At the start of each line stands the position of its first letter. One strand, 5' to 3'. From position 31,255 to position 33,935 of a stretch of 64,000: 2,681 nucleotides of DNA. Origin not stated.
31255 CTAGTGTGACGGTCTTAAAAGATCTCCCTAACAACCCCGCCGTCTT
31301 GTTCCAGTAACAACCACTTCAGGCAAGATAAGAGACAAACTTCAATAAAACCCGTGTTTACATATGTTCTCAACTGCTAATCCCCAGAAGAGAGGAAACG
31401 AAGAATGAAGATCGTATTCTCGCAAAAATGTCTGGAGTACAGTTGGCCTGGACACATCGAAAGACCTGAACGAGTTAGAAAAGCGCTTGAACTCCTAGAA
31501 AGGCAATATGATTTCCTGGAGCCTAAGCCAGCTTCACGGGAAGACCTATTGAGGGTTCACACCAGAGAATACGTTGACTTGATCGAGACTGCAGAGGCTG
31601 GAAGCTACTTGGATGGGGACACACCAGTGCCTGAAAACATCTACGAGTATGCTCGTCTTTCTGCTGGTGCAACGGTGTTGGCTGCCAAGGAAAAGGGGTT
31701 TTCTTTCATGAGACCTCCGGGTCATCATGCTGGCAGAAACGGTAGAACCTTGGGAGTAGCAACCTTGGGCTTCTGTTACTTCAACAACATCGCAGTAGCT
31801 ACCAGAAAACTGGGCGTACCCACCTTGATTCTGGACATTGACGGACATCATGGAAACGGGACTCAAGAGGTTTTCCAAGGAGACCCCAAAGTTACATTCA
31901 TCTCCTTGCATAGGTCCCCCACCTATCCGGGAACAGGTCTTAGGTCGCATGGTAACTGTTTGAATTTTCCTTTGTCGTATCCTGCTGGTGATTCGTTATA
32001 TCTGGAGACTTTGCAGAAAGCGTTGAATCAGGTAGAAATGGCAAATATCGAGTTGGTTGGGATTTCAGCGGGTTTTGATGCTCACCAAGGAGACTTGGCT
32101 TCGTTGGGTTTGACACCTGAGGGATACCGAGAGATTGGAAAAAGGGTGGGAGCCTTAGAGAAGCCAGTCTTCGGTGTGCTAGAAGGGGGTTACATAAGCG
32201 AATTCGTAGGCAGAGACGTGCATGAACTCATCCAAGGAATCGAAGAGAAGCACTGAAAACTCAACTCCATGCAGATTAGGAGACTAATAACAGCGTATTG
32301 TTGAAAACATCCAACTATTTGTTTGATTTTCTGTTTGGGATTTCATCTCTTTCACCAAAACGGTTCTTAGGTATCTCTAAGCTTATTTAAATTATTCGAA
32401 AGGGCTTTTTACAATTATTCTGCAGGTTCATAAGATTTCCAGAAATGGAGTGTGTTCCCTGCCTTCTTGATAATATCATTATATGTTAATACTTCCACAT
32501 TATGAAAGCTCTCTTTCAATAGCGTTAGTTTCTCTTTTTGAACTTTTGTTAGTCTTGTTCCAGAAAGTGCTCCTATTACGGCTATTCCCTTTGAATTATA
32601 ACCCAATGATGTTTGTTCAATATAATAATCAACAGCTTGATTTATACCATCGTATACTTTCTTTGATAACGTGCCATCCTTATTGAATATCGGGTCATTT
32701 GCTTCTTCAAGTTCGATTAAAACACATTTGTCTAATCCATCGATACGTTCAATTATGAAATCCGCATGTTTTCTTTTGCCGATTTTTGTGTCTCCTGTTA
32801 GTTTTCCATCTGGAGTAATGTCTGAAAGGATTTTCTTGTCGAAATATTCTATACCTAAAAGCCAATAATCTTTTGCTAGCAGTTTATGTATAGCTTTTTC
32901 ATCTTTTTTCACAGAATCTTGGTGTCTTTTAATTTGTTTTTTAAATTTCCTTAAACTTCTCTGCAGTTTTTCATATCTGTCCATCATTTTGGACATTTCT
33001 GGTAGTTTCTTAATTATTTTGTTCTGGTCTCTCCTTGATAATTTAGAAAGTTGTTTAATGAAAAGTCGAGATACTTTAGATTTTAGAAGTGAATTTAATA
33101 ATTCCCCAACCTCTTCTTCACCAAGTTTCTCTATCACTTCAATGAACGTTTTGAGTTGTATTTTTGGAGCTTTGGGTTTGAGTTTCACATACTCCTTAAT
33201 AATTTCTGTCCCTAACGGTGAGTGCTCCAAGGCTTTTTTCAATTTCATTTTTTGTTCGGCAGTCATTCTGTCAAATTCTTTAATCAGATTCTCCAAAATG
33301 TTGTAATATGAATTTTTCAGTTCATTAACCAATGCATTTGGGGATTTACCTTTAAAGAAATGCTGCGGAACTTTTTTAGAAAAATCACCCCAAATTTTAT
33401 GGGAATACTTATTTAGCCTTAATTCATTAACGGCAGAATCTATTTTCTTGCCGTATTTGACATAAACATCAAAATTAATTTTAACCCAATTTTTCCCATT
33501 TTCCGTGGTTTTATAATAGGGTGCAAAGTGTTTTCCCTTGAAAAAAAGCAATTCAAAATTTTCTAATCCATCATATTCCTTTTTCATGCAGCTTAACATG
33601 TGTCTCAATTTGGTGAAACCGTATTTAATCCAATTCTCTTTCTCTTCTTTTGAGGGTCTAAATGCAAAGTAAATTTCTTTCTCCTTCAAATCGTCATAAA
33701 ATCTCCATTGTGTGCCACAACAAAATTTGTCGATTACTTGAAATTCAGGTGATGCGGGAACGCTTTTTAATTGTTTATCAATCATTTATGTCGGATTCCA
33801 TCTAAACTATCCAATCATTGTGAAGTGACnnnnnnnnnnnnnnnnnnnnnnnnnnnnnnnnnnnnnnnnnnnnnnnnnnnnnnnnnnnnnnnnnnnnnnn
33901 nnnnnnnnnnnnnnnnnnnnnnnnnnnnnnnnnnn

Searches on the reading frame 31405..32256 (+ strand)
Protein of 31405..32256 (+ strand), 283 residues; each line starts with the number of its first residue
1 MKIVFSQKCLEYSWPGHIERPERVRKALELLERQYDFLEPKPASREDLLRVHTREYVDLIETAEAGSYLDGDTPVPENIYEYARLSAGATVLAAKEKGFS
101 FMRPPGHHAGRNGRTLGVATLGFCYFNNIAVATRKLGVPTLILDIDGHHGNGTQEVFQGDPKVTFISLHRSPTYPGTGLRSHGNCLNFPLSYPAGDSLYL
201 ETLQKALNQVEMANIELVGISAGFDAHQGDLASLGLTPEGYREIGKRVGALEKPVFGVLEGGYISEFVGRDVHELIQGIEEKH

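Call 46: search_protein_families(library=pfam, proteins=[window:31405-32256:+], max_evalue=0.01)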
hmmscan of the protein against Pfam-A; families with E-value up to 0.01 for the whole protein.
window:31405-32256:+ (283 aa): 1 family
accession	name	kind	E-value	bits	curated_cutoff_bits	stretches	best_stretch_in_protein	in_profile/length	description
PF00850.24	Hist_deacetyl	-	1.2e-55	189.4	27.9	1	17-277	1-296/298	Histone deacetylase domain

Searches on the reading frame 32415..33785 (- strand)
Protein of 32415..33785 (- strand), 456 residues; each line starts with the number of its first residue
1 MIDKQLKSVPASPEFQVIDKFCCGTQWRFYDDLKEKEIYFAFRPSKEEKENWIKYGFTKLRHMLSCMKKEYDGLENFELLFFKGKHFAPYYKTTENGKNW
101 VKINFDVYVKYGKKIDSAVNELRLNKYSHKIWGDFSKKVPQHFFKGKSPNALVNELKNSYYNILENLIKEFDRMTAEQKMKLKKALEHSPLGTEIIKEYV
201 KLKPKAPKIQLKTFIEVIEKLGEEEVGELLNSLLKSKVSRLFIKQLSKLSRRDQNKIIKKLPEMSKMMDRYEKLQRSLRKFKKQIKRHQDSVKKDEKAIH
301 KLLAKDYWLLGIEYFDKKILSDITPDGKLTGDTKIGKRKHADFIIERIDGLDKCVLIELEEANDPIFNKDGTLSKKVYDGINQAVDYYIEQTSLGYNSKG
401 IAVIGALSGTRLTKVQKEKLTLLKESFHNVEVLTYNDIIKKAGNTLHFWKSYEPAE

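Call 46: search_protein_families(library=pfam, proteins=[window:32415-33785:-], max_evalue=0.01)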
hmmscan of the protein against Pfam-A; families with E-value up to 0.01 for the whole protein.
window:32415-33785:- (456 aa): 3 families
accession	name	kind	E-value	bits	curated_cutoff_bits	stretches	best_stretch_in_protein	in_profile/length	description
PF14082.12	SduA_C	-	1.6e-11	45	27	1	294-438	2-158/159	Shedu protein SduA, C-terminal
PF05816.16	TelA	-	0.0016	18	30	1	221-304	41-125/332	Toxic anion resistance protein (TelA)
PF11985.13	Phage_Mu_Gp27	-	0.0023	18.8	28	1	219-290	70-141/173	Bacteriophage Mu, Gp27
